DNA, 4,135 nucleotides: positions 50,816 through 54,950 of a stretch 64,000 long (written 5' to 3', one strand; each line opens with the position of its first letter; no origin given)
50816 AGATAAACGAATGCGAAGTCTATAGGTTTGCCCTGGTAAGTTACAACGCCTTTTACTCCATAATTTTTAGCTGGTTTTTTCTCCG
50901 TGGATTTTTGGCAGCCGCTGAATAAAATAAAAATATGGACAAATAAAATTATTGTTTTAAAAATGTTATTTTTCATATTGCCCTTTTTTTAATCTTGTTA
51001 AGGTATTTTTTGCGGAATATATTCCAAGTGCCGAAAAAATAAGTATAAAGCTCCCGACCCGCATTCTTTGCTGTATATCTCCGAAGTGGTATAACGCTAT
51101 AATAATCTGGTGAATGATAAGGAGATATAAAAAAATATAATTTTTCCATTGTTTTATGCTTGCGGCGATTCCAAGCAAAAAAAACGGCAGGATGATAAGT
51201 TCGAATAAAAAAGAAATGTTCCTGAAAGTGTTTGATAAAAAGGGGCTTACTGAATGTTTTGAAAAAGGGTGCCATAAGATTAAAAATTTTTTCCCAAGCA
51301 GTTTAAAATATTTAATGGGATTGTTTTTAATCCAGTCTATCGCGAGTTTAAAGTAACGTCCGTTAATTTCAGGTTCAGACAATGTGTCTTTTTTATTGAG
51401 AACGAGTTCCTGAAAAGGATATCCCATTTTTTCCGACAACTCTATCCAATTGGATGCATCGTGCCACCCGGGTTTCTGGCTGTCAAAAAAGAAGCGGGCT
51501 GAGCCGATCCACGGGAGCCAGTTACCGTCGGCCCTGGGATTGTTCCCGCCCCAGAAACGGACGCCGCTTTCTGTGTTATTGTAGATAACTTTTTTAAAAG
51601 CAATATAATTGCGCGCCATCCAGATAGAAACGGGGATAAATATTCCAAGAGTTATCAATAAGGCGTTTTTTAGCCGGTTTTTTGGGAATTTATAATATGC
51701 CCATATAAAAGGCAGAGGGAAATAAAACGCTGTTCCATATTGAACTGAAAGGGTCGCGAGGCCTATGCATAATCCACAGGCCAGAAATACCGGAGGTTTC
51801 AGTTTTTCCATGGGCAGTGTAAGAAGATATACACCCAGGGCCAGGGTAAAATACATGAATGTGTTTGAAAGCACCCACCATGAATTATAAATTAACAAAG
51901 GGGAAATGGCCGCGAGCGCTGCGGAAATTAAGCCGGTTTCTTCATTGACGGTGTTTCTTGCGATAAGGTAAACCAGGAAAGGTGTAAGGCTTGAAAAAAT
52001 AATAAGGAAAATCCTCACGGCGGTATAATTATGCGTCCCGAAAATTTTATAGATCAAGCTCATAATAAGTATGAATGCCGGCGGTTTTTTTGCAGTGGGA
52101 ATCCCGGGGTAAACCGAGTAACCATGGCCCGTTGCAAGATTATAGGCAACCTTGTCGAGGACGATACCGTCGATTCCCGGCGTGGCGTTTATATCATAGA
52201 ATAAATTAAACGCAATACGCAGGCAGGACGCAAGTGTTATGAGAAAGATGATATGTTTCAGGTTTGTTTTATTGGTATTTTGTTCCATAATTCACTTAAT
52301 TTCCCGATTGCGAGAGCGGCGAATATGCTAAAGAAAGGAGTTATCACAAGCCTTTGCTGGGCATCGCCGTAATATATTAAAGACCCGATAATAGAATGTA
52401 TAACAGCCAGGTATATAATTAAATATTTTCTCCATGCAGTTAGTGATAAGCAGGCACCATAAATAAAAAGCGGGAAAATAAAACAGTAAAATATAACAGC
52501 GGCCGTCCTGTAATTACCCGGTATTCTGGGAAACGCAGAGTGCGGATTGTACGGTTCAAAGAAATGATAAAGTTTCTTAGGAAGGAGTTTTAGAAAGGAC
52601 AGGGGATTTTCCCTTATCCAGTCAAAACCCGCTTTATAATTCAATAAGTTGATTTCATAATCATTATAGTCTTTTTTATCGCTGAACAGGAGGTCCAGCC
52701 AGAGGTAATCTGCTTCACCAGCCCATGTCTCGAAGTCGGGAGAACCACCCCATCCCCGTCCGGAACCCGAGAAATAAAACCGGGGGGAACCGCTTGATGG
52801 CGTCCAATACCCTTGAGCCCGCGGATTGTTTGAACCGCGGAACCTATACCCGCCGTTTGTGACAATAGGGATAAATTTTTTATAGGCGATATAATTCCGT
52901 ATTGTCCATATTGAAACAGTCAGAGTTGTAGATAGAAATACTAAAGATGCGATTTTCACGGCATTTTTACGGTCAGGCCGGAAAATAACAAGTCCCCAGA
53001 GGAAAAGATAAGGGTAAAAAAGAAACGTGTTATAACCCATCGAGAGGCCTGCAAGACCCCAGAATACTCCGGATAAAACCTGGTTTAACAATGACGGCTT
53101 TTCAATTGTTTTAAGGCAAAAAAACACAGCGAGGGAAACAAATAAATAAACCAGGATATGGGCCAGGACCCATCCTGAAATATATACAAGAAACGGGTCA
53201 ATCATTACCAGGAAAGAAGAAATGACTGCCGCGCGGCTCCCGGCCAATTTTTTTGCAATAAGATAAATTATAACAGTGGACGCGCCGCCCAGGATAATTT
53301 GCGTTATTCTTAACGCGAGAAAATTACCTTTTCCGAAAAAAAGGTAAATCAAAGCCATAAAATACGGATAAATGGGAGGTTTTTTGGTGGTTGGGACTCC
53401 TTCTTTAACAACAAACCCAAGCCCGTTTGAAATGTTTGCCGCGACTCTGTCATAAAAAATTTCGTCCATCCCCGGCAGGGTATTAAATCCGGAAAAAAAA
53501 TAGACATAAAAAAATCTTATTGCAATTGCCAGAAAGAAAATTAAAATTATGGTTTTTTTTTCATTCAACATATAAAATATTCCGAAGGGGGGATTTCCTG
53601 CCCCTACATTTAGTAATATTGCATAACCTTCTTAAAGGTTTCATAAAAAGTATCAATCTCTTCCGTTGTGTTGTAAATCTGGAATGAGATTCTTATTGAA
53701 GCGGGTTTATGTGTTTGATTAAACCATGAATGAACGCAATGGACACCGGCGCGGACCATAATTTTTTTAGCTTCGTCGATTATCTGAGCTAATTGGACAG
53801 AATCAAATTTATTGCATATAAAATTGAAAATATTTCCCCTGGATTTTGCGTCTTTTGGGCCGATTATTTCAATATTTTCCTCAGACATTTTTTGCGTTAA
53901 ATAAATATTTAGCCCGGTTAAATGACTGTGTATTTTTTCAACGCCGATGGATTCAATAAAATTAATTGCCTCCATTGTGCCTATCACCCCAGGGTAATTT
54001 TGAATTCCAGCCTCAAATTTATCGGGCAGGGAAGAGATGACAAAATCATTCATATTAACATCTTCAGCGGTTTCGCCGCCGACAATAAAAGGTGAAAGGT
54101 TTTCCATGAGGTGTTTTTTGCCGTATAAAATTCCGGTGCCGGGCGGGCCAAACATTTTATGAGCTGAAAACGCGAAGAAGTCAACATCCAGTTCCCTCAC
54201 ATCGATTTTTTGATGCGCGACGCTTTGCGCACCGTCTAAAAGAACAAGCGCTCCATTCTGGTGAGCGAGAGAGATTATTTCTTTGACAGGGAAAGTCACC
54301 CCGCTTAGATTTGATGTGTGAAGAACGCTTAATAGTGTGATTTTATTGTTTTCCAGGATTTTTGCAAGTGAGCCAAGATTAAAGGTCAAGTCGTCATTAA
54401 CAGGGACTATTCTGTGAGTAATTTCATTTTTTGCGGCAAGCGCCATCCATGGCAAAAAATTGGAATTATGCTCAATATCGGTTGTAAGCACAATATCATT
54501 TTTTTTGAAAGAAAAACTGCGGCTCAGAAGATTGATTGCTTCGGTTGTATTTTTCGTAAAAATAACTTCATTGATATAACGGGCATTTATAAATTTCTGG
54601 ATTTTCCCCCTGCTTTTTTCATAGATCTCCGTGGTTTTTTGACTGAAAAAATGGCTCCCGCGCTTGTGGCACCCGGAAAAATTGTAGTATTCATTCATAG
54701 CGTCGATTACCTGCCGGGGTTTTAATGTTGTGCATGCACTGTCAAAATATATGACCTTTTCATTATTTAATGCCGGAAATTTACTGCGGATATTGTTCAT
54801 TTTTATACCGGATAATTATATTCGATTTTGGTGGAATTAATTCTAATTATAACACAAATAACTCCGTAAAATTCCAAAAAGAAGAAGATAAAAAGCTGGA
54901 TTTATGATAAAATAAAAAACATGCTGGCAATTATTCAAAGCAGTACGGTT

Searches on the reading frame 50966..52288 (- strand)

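Call 6: search_protein_families(library=pfam, proteins=[window:50966-52288:-], max_evalue=0.001)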
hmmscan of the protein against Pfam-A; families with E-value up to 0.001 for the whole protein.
window:50966-52288:- (440 aa): 3 families
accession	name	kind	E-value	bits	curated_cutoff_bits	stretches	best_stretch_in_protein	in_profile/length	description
PF13231.12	PMT_2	-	1.1e-16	61.9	26.1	1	67-223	1-160/160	Dolichyl-phosphate-mannose-protein mannosyltransferase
PF02366.24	PMT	-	1.6e-09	38.1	22.7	1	66-233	60-243/245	Dolichyl-phosphate-mannose-protein mannosyltransferase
PF02516.20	STT3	-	0.00063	19.8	24.5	1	73-235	77-247/405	Oligosaccharyl transferase STT3, N-terminal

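Call 78: search_protein_families(library=ncbifam, proteins=[window:50966-52288:-], max_evalue=0.001)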
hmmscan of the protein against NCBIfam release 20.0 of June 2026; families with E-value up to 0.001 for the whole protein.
window:50966-52288:- (440 aa): 1 family
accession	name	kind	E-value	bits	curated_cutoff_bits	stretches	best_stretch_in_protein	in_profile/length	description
TIGR03663.1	TIGR03663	subfamily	3.9e-05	22.9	126.25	1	73-166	56-147/435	flippase activity-associated protein Agl23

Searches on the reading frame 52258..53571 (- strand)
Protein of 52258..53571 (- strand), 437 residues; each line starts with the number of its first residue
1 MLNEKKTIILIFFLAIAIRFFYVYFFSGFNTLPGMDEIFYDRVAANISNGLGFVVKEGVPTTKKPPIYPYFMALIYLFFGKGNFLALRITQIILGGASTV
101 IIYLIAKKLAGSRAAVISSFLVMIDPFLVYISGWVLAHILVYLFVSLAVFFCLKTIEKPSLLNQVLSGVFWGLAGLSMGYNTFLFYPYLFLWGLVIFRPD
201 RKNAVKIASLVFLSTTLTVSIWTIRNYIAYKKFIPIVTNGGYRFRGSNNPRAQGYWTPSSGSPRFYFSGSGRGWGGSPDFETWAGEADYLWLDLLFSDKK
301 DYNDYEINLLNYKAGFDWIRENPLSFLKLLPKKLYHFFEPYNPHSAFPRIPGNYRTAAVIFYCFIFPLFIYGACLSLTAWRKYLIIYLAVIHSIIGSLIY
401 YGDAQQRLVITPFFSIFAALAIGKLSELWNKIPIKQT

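Call 6: search_protein_families(library=pfam, proteins=[window:52258-53571:-], max_evalue=0.001)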
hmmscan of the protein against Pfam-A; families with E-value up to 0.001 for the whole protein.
window:52258-53571:- (437 aa): 1 family
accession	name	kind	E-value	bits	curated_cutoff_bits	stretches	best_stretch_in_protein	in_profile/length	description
PF13231.12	PMT_2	-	1.6e-16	61.4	26.1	1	63-222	1-160/160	Dolichyl-phosphate-mannose-protein mannosyltransferase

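Call 78: search_protein_families(library=ncbifam, proteins=[window:52258-53571:-], max_evalue=0.001)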
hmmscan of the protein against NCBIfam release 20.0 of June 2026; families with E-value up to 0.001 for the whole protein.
window:52258-53571:- (437 aa): 3 families
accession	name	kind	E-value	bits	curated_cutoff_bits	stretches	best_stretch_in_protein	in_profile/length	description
TIGR03663.1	TIGR03663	subfamily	1.2e-07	31.2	126.25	1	66-205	53-188/435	flippase activity-associated protein Agl23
NF047440.1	LA3751_2_3_fam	subfamily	1.7e-06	27.1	200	1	65-236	82-250/460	LA_3751/LA_3752 family putative glycosyltransferase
NF009784.2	PRK13279.1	equivalog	0.00078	18.2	567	1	66-224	62-224/539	lipid IV(A) 4-amino-4-deoxy-L-arabinosyltransferase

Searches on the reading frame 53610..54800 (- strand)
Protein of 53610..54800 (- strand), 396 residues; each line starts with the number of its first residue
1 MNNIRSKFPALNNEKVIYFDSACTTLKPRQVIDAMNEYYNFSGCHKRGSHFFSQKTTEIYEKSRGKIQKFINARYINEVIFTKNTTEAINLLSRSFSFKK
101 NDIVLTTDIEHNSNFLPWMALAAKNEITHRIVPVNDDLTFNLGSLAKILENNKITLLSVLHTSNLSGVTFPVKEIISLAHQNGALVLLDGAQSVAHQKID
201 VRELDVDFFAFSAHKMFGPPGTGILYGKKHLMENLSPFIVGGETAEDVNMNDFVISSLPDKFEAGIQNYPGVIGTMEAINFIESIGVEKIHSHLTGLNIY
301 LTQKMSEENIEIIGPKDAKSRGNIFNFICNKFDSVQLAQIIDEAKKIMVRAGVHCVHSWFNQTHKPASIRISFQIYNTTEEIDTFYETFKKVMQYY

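Call 6: search_protein_families(library=pfam, proteins=[window:53610-54800:-], max_evalue=0.001)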
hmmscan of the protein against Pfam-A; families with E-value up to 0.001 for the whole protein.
window:53610-54800:- (396 aa): 3 families
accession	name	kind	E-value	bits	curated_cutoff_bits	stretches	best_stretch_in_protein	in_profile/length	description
PF00266.25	Aminotran_5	-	6.5e-111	371.3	21.5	1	17-385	1-371/371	Aminotransferase class-V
PF00155.27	Aminotran_1_2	-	2.2e-05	24.3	19.7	1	27-384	18-356/361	Aminotransferase class I and II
PF01212.27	Beta_elim_lyase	-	0.0002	21.2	27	1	78-238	49-215/288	Beta-eliminating lyase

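Call 10: find_encoding_contigs(protein=window:53610-54800:-, flank=3000, max_places=4)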
Protein window:53610-54800:- (396 aa): no gene with exactly this product is on record in the collection.

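Call 41: list_cluster_members(proteins=[window:53610-54800:-, window:54921-56459:+, window:42352-43347:+, window:43354-43896:+, window:57958-59118:+, window:40250-41560:+, window:11122-12132:+, window:12155-16099:+, window:45393-47771:+, window:60603-62180:+])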
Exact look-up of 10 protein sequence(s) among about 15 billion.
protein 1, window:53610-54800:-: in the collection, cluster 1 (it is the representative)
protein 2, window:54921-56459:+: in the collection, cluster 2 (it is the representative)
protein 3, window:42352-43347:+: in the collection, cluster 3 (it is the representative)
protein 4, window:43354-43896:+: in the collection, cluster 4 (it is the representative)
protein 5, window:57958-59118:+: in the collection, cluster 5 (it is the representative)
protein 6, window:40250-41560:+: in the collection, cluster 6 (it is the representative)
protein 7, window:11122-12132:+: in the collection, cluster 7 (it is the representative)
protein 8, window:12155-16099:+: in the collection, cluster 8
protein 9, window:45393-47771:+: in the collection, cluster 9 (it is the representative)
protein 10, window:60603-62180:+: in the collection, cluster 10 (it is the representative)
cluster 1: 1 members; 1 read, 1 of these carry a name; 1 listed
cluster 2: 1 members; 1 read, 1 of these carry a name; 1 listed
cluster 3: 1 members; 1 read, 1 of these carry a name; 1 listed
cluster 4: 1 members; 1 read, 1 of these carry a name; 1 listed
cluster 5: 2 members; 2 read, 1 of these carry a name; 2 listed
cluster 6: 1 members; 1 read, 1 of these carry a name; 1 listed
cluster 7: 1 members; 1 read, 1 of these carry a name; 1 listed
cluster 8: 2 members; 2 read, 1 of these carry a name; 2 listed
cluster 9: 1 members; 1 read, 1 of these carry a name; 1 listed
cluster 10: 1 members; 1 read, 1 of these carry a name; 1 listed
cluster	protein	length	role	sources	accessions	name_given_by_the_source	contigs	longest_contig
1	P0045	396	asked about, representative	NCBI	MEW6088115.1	MAG: cysteine desulfurase [bacterium]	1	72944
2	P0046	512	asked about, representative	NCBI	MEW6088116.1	MAG: YifB family Mg chelatase-like AAA ATPase [bacterium]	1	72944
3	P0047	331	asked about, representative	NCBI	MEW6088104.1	MAG: GTP 3',8-cyclase MoaA [bacterium]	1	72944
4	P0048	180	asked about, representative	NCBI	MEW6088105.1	MAG: cyclic pyranopterin monophosphate synthase MoaC [bacterium]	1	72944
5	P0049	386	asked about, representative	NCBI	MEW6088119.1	MAG: glycosyltransferase family 4 protein [bacterium]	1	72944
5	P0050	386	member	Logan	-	-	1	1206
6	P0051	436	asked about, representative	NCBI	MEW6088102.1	MAG: cytochrome c biogenesis protein ResB [bacterium]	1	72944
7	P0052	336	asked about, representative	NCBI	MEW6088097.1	MAG: 6-bladed beta-propeller [bacterium]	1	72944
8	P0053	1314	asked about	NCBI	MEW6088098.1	MAG: cytochrome c3 family protein [bacterium]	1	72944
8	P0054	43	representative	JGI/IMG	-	-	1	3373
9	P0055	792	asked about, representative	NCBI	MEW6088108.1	MAG: hypothetical protein AB1498_07365 [bacterium]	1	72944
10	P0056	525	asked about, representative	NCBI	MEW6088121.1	MAG: YiiX/YebB-like N1pC/P60 family cysteine hydrolase [bacterium]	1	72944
